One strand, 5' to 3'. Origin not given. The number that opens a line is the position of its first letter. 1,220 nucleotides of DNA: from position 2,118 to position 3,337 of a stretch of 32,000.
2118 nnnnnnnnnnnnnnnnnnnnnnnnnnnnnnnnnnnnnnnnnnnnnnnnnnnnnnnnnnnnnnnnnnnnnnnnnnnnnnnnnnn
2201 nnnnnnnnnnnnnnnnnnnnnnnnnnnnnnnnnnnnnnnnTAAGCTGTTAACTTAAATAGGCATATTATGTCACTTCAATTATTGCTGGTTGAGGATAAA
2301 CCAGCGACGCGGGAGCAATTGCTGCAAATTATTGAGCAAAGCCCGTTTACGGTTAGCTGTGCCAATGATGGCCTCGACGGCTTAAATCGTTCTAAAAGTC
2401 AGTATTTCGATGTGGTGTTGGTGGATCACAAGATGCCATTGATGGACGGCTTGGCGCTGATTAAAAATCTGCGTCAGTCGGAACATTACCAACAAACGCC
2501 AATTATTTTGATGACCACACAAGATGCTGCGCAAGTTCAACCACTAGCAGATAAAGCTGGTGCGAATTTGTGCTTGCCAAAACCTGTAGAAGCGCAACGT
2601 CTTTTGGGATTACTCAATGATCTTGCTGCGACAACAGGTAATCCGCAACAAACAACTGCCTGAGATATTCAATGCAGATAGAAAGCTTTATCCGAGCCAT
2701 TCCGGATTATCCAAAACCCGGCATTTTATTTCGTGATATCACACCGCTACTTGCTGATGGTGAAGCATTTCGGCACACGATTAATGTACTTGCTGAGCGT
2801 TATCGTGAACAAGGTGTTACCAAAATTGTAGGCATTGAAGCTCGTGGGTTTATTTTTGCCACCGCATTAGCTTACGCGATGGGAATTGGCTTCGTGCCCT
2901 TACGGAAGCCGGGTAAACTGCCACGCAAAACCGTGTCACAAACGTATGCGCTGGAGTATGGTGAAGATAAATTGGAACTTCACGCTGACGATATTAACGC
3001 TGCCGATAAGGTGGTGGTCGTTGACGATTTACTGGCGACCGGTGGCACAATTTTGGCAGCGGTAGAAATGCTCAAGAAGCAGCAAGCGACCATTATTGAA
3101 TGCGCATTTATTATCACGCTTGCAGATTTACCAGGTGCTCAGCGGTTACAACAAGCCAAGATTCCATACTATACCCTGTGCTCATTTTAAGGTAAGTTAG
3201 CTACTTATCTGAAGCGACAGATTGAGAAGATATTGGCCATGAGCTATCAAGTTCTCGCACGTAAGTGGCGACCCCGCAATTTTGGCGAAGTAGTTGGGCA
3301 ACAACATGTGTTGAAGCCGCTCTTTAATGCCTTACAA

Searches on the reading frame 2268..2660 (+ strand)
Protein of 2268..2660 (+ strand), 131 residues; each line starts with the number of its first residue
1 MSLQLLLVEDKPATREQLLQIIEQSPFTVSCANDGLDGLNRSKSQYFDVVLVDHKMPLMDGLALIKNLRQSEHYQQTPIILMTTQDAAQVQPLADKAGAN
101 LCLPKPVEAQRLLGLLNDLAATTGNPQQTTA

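Call 5: search_protein_families(library=ncbifam, proteins=[window:2268-2660:+], max_evalue=0.01)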
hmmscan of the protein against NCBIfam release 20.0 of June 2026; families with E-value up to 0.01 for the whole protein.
window:2268-2660:+ (131 aa): 93 families (the best 25 are shown)
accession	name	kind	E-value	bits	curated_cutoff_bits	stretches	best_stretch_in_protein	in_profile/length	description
NF008099.0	PRK10841.1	equivalog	2.3e-18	65.4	920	1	3-119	825-939/949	two-component system sensor histidine kinase RcsC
NF008318.0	PRK11107.1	equivalog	1.3e-17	63.2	890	1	2-123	667-788/920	two-component sensor histidine kinase BarA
TIGR01387.1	cztR_silR_copR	subfamily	8.3e-17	61.6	279.2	1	5-114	1-108/218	heavy metal response regulator transcription factor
NF041733.1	resp_reg_CseB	equivalog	4.2e-16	59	350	1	4-114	2-109/228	two-component system response regulator CseB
NF045901.1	HisKinLetSLeg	equivalog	5.8e-16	57.7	1650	1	3-119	672-788/906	two-component system sensor histidine kinase LetS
NF052596.1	RR_EAL_PvrR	equivalog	9.1e-15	54.2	580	1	2-127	3-132/398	response regulator cyclic di-GMP phosphodiesterase PvrR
TIGR02154.1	PhoB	equivalog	1.1e-14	54.3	296.2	1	1-114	1-114/226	phosphate regulon transcriptional regulator PhoB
NF008469.0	PRK11361.1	equivalog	2.9e-14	52.6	714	1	4-109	6-109/461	acetoacetate metabolism transcriptional regulator AtoC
NF011874.0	PRK15347.1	equivalog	3.1e-14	52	852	1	2-117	690-807/921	two component system sensor kinase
NF007135.0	PRK09581.1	equivalog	9.7e-14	51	474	1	1-114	1-114/457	PleD family two-component system response regulator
NF045505.1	RR_RssB_Pseudo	equivalog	1.2e-13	50.9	700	1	2-110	5-111/394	two-component system response regulator RssB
NF012023.0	PRK15479.1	equivalog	1.7e-13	50.6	337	1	4-116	2-112/224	transcriptional regulator TctD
NF007901.0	PRK10610.1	equivalog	3.4e-13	49.8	189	1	3-118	6-122/129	chemotaxis response regulator CheY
NF041734.1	resp_reg_RppA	equivalog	6e-13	48.7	250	1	4-120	2-118/229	two-component system response regulator RppA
NF006900.1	PRK09390.1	equivalog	7.1e-13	48.5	255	1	5-122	7-122/203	response regulator FixJ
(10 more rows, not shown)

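Call 6: search_protein_families(library=pfam, proteins=[window:2268-2660:+], max_evalue=0.01)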
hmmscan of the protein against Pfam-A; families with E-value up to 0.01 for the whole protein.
window:2268-2660:+ (131 aa): 2 families
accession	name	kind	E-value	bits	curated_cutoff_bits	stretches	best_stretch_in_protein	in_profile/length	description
PF00072.30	Response_reg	-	8.8e-24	84.2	30.2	1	6-115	2-109/111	Response regulator receiver domain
PF23198.2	PDE8A_N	-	0.0044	17.4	29.6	1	3-87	10-96/147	PDE8A-like, N-terminal domain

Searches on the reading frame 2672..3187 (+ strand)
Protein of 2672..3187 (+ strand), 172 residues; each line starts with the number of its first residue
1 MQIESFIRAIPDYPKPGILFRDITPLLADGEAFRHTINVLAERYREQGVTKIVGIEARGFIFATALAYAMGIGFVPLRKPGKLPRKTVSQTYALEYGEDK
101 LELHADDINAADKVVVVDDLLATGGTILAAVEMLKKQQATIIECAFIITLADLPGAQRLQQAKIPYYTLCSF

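Call 24: search_protein_families(library=pfam, proteins=[window:2672-3187:+], max_evalue=0.001)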
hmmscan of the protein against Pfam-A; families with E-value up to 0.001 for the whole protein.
window:2672-3187:+ (172 aa): 3 families
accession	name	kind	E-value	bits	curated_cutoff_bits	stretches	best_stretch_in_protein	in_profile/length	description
PF00156.33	Pribosyltran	-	9.6e-17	61.2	26.3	1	32-148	10-124/158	Phosphoribosyl transferase domain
PF14681.12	UPRTase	-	3.3e-07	30.4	27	1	107-162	117-171/206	Uracil phosphoribosyltransferase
PF15609.12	PRTase_2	-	0.00023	21.2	28.8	1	106-160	114-166/188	Phosphoribosyl transferase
